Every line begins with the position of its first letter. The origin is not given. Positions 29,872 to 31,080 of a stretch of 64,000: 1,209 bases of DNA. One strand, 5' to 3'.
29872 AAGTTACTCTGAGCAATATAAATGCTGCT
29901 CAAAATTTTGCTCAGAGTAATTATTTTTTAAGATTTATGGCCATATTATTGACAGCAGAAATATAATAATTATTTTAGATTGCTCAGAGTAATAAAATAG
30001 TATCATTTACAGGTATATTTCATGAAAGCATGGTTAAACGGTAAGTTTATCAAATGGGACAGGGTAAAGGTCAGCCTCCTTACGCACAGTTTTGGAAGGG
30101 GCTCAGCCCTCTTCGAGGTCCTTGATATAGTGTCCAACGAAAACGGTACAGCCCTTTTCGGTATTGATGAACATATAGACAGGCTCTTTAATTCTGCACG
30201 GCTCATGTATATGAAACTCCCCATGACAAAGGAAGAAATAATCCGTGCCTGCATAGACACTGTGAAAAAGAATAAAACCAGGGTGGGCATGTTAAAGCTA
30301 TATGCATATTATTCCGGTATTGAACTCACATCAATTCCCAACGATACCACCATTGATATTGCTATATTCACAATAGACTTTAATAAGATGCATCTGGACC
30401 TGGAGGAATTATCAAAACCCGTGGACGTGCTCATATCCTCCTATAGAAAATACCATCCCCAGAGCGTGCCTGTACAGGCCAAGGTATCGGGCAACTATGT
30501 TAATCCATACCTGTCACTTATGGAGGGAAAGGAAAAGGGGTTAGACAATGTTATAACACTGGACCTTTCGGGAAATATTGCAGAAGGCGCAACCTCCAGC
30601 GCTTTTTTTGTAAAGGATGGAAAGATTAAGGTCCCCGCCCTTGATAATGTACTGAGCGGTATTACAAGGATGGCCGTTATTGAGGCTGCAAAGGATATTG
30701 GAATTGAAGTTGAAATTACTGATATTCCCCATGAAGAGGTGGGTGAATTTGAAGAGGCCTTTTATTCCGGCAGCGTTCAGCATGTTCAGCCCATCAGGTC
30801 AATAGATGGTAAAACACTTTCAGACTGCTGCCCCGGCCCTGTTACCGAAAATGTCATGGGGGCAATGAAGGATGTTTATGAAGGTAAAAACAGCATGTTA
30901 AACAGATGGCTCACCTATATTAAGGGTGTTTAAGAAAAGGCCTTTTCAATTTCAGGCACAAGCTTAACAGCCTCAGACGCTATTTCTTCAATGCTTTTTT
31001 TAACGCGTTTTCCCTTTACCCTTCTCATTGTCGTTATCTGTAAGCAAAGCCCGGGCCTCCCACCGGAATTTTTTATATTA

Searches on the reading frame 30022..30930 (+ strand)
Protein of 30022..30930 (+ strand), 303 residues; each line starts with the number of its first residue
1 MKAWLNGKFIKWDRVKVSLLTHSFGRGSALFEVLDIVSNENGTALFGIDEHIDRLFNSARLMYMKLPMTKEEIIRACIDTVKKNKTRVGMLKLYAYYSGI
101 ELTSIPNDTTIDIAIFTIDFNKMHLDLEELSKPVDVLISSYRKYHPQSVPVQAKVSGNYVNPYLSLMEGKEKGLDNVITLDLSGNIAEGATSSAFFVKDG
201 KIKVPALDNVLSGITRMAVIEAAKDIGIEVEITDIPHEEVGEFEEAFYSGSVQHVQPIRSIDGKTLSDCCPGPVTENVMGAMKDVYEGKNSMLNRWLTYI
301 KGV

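Call 46: search_protein_families(library=pfam, proteins=[window:30022-30930:+], max_evalue=0.00001)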
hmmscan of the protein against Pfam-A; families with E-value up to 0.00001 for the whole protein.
window:30022-30930:+ (303 aa): 1 family
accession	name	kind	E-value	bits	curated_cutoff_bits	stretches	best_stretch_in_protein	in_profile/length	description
PF01063.24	Aminotran_4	-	1.1e-39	137.1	28.5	1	30-261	2-223/223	Amino-transferase class IV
